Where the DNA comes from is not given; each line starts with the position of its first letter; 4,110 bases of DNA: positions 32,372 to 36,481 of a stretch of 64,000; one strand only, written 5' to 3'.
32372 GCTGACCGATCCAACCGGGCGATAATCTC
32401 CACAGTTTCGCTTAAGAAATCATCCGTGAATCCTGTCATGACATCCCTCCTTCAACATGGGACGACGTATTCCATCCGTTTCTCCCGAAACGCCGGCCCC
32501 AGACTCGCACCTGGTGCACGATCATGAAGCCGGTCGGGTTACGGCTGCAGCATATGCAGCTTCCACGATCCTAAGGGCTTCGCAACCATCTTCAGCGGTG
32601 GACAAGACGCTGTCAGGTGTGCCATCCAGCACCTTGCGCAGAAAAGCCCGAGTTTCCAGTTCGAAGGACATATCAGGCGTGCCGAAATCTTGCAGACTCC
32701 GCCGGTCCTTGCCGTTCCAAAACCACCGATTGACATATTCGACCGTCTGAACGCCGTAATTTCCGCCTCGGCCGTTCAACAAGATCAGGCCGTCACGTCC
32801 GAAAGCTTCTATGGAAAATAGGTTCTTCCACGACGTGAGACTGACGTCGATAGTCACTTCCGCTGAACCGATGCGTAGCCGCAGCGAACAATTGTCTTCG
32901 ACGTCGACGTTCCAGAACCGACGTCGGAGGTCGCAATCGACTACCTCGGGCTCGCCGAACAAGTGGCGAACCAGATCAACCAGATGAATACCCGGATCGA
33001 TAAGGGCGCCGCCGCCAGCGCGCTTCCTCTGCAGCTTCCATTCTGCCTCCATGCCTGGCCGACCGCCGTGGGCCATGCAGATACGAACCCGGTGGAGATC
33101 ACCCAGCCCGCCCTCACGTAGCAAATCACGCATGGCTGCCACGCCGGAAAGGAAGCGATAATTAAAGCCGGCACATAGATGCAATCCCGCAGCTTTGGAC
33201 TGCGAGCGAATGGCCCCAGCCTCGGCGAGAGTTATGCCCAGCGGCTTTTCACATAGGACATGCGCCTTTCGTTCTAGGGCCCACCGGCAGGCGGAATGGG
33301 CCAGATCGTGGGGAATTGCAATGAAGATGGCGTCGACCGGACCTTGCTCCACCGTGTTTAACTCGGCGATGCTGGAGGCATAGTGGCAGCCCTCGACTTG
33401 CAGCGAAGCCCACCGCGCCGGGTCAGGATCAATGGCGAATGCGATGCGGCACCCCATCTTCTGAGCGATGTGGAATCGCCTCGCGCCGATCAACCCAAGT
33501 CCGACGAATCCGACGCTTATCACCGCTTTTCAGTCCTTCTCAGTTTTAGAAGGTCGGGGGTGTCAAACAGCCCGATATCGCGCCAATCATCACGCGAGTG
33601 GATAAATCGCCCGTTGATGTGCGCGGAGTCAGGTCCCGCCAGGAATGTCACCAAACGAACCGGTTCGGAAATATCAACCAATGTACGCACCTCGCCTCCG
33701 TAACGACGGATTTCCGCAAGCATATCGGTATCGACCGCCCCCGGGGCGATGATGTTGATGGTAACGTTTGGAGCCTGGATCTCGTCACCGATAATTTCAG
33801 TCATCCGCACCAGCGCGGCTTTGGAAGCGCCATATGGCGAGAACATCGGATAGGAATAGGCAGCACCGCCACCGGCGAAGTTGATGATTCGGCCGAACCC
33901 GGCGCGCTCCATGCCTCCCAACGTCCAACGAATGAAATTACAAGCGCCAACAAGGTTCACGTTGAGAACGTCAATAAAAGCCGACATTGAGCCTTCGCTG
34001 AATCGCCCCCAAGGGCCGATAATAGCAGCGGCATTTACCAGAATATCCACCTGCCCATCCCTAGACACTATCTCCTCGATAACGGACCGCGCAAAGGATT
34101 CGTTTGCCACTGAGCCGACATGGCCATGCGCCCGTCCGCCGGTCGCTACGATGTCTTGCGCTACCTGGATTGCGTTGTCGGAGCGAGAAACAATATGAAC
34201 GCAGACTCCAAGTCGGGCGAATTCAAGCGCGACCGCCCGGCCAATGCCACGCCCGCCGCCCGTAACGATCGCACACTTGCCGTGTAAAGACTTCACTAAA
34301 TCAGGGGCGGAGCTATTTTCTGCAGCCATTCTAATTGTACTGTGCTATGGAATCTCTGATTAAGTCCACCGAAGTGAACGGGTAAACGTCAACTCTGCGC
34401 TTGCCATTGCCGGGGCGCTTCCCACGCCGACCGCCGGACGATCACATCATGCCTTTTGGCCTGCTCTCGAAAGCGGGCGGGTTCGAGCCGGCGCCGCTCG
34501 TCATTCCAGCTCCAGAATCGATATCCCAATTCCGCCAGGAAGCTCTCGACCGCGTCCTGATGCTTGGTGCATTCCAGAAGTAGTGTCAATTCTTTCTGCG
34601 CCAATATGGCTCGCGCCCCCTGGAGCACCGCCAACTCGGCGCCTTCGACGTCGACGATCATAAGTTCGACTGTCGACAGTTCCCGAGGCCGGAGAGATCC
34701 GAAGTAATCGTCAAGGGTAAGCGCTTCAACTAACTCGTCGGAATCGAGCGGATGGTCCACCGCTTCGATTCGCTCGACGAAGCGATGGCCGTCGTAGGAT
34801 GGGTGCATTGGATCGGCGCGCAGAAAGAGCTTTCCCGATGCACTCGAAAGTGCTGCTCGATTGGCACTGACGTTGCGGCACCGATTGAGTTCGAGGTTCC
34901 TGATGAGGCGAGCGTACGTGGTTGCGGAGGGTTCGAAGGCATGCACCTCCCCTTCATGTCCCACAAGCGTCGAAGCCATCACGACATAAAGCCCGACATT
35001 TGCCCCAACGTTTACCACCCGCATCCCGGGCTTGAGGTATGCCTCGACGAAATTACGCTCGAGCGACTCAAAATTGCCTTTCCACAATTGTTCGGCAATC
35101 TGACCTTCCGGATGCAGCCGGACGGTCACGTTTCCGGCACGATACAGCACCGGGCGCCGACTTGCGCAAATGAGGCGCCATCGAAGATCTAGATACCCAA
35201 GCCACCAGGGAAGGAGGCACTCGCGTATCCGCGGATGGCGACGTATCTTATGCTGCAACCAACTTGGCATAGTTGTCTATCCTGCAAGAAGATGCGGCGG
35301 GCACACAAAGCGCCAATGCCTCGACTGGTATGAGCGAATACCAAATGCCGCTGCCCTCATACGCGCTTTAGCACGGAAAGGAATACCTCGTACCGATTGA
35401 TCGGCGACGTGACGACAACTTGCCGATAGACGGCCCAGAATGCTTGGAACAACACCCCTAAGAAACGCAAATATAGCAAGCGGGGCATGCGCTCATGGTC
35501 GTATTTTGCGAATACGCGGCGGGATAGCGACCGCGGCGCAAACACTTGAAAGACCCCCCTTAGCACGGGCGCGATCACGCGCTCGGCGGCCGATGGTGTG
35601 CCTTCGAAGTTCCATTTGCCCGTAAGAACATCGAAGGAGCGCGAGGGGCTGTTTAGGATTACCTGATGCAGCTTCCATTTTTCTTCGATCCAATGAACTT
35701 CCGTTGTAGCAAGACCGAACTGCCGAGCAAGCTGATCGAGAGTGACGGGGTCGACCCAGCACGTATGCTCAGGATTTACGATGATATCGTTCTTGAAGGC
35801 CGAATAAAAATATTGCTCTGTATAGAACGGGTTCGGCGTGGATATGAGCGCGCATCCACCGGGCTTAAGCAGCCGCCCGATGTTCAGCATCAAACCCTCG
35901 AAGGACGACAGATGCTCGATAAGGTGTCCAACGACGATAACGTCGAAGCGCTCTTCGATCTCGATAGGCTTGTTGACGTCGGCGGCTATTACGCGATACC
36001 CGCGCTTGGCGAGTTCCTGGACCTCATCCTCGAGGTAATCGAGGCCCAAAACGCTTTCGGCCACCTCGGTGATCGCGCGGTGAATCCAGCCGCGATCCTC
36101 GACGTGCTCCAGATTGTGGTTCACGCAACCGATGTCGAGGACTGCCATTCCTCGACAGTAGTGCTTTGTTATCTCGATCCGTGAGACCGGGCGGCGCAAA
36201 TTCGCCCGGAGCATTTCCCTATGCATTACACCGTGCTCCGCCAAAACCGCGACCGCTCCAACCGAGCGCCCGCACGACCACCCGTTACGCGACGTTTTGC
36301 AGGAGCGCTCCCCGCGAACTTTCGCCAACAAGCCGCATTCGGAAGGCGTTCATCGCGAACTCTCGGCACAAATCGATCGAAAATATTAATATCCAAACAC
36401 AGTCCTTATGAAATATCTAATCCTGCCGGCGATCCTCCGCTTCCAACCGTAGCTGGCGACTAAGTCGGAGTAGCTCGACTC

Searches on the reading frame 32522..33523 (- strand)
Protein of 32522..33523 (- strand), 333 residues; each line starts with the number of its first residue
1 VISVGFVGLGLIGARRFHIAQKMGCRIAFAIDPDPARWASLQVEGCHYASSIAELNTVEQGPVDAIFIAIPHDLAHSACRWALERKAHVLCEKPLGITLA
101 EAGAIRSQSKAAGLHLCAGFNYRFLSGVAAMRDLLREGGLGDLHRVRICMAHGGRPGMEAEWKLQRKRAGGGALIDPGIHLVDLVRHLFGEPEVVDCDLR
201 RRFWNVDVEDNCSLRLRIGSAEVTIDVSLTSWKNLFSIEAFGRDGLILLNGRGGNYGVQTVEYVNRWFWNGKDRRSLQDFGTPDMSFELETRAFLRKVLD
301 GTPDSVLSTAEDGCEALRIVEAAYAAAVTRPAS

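Call 16: search_protein_families(library=pfam, proteins=[window:32522-33523:-], max_evalue=0.0001)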
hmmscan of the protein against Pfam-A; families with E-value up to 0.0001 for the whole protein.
window:32522-33523:- (333 aa): 3 families
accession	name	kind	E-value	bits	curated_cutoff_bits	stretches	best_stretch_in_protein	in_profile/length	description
PF22725.1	GFO_IDH_MocA_C3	-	1.8e-23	83.3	27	1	129-247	2-123/124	GFO/IDH/MocA C-terminal domain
PF02894.22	GFO_IDH_MocA_C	-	1.1e-15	58.4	22.9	1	132-327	1-210/218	Oxidoreductase family, C-terminal alpha/beta domain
PF01408.29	GFO_IDH_MocA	-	2.9e-13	51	24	1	2-113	1-113/120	Oxidoreductase family, NAD-binding Rossmann fold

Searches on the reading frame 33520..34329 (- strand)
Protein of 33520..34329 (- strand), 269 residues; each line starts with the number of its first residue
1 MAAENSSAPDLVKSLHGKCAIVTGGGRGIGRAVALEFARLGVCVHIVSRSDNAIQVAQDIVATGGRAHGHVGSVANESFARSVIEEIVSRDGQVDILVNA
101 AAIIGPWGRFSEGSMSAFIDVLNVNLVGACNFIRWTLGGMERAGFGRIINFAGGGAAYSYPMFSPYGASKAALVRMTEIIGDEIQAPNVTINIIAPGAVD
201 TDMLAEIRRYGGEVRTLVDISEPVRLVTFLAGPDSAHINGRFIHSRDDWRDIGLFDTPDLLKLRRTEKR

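Call 16: search_protein_families(library=pfam, proteins=[window:33520-34329:-], max_evalue=0.0001)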
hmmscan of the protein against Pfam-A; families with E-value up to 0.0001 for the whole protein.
window:33520-34329:- (269 aa): 3 families
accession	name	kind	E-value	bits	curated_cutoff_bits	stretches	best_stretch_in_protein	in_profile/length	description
PF00106.31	adh_short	-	6.1e-43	147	26.6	1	18-208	1-191/195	short chain dehydrogenase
PF13561.12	adh_short_C2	-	1.3e-31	110.5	27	1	27-244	6-230/236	Enoyl-(Acyl carrier protein) reductase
PF01370.27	Epimerase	-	4e-06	26.8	20.9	1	21-184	2-160/240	NAD dependent epimerase/dehydratase family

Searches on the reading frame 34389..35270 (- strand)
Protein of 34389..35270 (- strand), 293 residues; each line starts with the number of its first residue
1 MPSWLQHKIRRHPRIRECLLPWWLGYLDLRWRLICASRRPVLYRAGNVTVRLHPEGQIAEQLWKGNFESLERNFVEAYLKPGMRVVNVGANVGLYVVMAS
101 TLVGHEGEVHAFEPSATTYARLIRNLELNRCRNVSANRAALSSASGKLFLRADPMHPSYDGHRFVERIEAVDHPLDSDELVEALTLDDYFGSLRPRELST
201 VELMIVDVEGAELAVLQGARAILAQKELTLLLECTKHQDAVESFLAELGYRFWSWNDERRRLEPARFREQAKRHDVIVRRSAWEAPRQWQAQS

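Call 16: search_protein_families(library=pfam, proteins=[window:34389-35270:-], max_evalue=0.0001)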
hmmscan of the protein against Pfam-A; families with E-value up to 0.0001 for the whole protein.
window:34389-35270:- (293 aa): 1 family
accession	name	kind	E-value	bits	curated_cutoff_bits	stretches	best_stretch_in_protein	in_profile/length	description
PF05050.19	Methyltransf_21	-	9.7e-16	58.8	22.7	1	87-252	1-173/173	Methyltransferase FkbM domain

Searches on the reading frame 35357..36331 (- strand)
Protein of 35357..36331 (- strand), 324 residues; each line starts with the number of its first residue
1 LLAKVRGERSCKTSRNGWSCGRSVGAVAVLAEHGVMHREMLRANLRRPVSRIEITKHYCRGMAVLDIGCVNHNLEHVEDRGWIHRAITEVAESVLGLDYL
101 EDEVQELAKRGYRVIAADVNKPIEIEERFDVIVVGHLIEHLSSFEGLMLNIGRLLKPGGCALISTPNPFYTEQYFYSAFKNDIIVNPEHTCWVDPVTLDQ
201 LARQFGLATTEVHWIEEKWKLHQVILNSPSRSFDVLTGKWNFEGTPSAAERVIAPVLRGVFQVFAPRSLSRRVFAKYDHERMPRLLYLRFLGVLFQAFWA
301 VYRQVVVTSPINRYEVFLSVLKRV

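Call 16: search_protein_families(library=pfam, proteins=[window:35357-36331:-], max_evalue=0.0001)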
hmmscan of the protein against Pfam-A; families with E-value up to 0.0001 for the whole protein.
window:35357-36331:- (324 aa): 5 families
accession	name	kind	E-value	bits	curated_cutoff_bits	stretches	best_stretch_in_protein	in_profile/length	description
PF13489.12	Methyltransf_23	-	1.7e-14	54.3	27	1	60-211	22-163/164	Methyltransferase domain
PF08241.18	Methyltransf_11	-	3e-08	34.6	21.2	1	81-162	8-94/95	Methyltransferase domain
PF13847.12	Methyltransf_31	-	3.6e-07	30.4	27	1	61-180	4-123/145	Methyltransferase domain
PF08242.18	Methyltransf_12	-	3.2e-06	28.2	30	1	93-160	22-97/98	Methyltransferase domain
PF13649.12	Methyltransf_25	-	7e-06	27.1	27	1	83-159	11-97/97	Methyltransferase domain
